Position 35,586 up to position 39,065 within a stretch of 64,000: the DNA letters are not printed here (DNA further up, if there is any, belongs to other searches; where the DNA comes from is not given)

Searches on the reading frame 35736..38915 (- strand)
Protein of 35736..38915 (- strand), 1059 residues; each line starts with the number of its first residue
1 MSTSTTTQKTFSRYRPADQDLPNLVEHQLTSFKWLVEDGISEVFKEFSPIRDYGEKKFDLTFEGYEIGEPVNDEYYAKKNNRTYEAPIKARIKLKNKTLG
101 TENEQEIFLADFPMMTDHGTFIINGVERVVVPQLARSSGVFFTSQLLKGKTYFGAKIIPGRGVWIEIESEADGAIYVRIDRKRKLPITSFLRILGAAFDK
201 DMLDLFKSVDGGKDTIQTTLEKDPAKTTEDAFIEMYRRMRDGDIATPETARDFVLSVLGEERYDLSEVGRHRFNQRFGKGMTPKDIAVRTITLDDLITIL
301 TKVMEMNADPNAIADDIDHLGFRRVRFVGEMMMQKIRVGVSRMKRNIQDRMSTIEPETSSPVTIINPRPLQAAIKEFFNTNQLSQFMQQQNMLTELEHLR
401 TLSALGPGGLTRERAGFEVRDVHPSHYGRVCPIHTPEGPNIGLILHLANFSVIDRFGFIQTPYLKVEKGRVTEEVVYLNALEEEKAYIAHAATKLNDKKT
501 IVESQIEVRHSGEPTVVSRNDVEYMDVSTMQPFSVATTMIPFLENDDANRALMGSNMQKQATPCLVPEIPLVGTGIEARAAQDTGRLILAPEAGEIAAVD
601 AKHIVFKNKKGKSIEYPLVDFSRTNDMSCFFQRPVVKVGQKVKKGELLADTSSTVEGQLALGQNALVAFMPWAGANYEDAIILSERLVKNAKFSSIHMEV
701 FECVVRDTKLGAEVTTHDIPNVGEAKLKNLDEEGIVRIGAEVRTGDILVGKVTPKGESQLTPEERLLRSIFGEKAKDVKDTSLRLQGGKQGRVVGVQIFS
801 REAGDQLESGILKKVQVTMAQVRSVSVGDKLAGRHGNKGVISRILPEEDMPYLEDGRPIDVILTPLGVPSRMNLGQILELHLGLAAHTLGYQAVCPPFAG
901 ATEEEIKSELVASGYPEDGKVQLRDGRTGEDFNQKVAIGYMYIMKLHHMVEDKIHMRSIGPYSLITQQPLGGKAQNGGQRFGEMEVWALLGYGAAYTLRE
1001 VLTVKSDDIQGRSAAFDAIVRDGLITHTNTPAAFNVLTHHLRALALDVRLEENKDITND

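Call 39: search_protein_families(library=pfam, proteins=[window:35736-38915:-], max_evalue=0.001)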
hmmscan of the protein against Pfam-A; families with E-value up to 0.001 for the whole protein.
window:35736-38915:- (1059 aa): 6 families
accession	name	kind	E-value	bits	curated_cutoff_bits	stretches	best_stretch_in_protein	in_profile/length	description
PF00562.33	RNA_pol_Rpb2_6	-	6.4e-125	417.6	23.4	1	592-975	4-373/373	RNA polymerase Rpb2, domain 6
PF04565.21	RNA_pol_Rpb2_3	-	1.3e-26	93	21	1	385-451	1-66/68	RNA polymerase Rpb2, domain 3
PF10385.14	RNA_pol_Rpb2_45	-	3.4e-22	78.7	28.2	1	463-528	1-66/66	RNA polymerase beta subunit external 1 domain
PF04560.25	RNA_pol_Rpb2_7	-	1.6e-21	77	32.1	1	977-1051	1-85/87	RNA polymerase Rpb2, domain 7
PF04561.19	RNA_pol_Rpb2_2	-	8.3e-19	68.4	21.7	1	149-326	14-190/190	RNA polymerase Rpb2, domain 2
PF04563.20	RNA_pol_Rpb2_1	-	8.6e-14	52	28.2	1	23-355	1-186/203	RNA polymerase beta subunit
